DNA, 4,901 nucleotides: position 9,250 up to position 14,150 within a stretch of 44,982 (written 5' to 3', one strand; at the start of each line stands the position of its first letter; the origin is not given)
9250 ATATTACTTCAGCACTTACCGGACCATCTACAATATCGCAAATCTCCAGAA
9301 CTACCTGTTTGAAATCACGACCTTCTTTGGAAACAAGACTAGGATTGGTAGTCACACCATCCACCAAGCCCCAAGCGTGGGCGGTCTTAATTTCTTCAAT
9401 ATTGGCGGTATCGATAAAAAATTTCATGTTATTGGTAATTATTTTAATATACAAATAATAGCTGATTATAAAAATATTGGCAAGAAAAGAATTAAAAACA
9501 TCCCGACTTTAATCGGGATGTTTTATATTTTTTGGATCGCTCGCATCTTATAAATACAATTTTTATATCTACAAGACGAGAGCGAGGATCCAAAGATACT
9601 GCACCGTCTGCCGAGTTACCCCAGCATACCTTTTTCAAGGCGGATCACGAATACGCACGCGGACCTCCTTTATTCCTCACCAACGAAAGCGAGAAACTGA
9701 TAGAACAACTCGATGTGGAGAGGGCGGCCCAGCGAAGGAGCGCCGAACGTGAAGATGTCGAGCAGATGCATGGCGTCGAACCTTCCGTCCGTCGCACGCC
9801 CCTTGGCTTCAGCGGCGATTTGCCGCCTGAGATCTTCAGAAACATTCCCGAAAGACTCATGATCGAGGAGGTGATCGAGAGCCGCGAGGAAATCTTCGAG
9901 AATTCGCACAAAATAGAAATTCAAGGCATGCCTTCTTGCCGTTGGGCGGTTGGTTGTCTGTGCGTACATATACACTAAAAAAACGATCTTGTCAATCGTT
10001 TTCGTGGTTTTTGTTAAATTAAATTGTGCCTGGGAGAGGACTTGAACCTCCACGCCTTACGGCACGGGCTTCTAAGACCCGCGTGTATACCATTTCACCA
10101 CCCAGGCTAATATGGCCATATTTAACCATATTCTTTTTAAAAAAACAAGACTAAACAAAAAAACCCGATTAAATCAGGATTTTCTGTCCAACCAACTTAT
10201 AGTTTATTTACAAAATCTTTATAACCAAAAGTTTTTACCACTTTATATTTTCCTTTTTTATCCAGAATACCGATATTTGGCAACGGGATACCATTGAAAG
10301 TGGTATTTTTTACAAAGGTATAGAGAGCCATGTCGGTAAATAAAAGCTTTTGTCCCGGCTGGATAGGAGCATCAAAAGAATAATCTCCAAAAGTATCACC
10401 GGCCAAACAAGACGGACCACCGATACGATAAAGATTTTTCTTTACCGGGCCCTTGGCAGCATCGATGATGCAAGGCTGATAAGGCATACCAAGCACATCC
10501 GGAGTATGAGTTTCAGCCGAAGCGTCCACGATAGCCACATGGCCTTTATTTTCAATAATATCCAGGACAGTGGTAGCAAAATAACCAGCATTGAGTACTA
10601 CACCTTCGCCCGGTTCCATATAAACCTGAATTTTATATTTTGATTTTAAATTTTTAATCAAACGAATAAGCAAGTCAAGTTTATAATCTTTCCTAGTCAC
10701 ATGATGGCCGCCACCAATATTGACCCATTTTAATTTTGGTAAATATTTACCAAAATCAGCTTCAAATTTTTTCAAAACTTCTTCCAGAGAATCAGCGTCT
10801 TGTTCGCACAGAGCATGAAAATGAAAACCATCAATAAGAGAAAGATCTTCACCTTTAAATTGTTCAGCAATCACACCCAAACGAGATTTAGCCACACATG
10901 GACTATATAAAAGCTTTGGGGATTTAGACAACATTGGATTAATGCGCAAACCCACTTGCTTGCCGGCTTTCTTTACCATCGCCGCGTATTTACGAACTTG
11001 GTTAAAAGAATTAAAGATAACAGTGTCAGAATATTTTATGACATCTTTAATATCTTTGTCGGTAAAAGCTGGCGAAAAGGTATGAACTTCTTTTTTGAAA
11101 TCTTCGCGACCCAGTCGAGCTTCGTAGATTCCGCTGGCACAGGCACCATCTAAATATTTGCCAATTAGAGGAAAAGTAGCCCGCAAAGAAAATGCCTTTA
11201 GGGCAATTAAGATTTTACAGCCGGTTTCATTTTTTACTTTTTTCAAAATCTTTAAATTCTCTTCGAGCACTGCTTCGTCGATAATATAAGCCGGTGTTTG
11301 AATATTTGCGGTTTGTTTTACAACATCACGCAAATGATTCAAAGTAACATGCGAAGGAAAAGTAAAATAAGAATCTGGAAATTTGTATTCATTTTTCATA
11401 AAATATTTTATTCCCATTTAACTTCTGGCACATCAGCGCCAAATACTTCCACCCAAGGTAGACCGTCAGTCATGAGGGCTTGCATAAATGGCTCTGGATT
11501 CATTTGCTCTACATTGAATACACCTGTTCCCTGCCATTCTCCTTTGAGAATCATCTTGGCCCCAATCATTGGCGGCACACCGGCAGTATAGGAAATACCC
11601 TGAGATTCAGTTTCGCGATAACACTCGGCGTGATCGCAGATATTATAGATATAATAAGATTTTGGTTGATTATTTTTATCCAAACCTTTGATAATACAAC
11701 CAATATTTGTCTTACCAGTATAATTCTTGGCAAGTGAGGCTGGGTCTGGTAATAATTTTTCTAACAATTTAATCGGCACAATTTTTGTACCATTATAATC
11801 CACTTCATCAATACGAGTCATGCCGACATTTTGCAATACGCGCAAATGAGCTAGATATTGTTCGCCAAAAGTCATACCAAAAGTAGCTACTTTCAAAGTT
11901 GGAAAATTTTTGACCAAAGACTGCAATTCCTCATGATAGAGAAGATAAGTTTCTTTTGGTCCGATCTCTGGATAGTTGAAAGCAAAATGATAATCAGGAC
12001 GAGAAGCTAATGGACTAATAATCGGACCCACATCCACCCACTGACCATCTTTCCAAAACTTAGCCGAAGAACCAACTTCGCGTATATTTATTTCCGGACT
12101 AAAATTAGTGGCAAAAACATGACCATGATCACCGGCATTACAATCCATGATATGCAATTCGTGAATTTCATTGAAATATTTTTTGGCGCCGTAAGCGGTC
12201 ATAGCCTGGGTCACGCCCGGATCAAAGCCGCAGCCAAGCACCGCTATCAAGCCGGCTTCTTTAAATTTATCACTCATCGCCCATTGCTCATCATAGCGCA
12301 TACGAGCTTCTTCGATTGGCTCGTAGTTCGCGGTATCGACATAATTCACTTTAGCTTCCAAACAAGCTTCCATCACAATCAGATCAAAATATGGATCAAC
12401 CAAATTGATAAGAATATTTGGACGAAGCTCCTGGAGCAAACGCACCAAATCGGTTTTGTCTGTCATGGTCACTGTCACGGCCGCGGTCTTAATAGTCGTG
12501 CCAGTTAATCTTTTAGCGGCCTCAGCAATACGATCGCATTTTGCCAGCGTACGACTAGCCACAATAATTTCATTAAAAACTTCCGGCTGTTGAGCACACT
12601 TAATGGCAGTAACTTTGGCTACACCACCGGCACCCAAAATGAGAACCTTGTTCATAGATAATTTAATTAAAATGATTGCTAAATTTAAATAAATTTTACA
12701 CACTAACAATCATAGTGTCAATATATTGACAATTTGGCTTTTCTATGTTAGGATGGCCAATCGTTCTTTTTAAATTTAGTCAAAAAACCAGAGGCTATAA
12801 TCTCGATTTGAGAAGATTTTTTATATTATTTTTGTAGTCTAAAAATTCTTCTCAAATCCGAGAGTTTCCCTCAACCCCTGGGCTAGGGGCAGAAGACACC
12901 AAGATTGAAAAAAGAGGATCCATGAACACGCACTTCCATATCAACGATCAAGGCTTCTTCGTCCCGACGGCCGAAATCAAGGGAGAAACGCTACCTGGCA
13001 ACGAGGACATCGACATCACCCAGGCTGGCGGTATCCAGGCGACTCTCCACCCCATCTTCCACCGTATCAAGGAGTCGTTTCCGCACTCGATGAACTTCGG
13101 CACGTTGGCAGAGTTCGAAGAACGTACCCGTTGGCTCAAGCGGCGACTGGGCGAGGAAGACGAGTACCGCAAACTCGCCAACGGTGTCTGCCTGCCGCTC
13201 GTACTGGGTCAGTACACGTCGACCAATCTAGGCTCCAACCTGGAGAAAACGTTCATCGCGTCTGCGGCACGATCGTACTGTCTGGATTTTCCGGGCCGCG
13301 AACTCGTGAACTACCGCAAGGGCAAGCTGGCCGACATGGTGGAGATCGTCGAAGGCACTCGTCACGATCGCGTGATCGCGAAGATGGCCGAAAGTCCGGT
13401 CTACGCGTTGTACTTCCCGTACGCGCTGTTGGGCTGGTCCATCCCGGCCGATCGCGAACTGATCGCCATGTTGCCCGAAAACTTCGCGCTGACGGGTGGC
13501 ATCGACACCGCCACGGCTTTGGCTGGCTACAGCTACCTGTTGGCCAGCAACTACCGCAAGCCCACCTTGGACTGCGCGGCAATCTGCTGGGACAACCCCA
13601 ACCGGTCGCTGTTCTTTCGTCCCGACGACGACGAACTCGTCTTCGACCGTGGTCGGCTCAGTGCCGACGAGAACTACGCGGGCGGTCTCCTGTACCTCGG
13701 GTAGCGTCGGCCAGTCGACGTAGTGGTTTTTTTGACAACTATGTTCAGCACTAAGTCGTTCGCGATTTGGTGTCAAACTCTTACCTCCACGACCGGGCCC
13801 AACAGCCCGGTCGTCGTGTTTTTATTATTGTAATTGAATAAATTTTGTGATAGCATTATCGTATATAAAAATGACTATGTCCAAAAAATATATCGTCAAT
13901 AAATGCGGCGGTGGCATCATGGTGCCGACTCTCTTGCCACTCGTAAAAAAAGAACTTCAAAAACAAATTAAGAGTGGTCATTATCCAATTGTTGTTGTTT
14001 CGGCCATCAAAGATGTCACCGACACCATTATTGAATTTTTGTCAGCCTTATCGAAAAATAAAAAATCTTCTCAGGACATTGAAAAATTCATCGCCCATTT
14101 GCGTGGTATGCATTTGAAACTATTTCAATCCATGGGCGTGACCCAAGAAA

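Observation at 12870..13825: High-GC orphan gene cassette inserted in the middle of an AT-rich polyamine-biosynthesis cluster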

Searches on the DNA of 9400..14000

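Call 21: search_rna_families(source=window, start=9400, end=14000, threshold=evalue, max_evalue=1)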
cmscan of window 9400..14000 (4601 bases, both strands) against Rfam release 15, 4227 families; matches with E-value up to 1: 8.
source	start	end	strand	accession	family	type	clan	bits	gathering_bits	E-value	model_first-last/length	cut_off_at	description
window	10027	10107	-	RF00005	tRNA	Gene; tRNA;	CL00001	56.6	29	1.1e-10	1-71/71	no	tRNA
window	12795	12869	+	RF00906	MIR1120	Gene; miRNA;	-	30.9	86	0.0025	1-87/87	no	MIR1120/MIR1122 microRNA precursor family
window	9537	9585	-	RF04039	mir-2242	Gene; miRNA;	-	28.9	70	0.001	28-76/95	no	mir-2242 microRNA precursor family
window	12795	12869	-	RF00906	MIR1120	Gene; miRNA;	-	26.9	86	0.032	1-87/87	no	MIR1120/MIR1122 microRNA precursor family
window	9490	9588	-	RF02428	SpF11_sRNA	Gene; sRNA;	-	26.1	54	0.73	1-95/95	no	Streptococcus sRNA SpF11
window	12789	12874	+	RF03616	MIR1888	Gene; miRNA;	-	24.6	72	0.17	1-101/101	no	MIR1888 microRNA precursor family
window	11867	12028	-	RF01292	snoR2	Gene; snRNA; snoRNA; HACA-box;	CL00042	22.5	44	0.6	1-149/149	no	Small nucleolar RNA snoR2/U65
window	13764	13815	+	RF01519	CC0196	Gene; sRNA;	-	19.3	35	0.5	1-58/58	no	Caulobacter sRNA CC0196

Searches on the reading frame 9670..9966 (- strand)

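Call 87: search_protein_families(library=phrogs, proteins=[window:9670-9966:-], max_evalue=0.1)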
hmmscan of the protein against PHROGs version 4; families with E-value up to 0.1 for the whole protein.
window:9670-9966:- (98 aa): 1 family
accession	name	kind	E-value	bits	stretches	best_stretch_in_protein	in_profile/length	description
phrog_23050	-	unknown function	0.085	13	1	21-61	193-233/383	-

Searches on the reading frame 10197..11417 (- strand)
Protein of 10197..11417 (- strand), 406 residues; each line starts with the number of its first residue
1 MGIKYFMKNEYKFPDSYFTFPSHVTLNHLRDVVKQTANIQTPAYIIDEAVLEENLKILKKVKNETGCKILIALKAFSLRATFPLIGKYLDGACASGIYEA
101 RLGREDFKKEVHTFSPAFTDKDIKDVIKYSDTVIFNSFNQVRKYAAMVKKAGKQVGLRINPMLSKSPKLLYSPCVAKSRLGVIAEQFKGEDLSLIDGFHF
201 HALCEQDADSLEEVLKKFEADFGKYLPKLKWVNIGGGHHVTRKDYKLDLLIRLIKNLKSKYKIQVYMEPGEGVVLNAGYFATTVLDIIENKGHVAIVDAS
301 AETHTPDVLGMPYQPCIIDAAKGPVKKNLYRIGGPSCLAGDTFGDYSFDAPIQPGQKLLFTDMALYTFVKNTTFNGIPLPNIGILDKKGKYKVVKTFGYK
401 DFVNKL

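Call 8: search_protein_families(library=pfam, proteins=[window:10197-11417:-], max_evalue=0.01)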
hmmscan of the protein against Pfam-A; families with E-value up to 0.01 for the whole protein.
window:10197-11417:- (406 aa): 2 families
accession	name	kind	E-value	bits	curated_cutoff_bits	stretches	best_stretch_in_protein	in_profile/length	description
PF00278.28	Orn_DAP_Arg_deC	-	1.2e-10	41.9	23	1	136-363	5-94/95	Pyridoxal-dependent decarboxylase, C-terminal sheet domain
PF01168.26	Ala_racemase_N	-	0.00015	22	24.1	1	46-156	1-115/220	Alanine racemase, N-terminal domain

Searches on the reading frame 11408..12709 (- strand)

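Call 8: search_protein_families(library=pfam, proteins=[window:11408-12709:-], max_evalue=0.01)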
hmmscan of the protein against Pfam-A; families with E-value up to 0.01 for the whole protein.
window:11408-12709:- (433 aa): 5 families
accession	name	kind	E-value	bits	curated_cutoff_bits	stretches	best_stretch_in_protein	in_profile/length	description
PF16653.10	Sacchrp_dh_C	-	8.1e-37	128.2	31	1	161-416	1-264/265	Saccharopine dehydrogenase C-terminal domain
PF03435.24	Sacchrp_dh_NADP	-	1.7e-29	103.2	25.1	1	22-157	1-129/129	Saccharopine dehydrogenase NADP binding domain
PF01488.26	Shikimate_DH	-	0.00043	20.8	24.3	1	15-67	8-58/138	Shikimate / quinate 5-dehydrogenase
PF13241.12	NAD_binding_7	-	0.0013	19.8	22.1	1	13-105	1-93/104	Putative NAD(P)-binding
PF13295.11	DUF4077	-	0.0056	17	25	1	5-54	102-150/172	Domain of unknown function (DUF4077)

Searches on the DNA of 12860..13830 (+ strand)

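Call 15: search_dna_similar(query=window:12860-13830:+, collection=phages, mode=distant)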
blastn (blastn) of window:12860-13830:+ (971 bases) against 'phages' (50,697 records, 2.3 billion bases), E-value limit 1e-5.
No match.
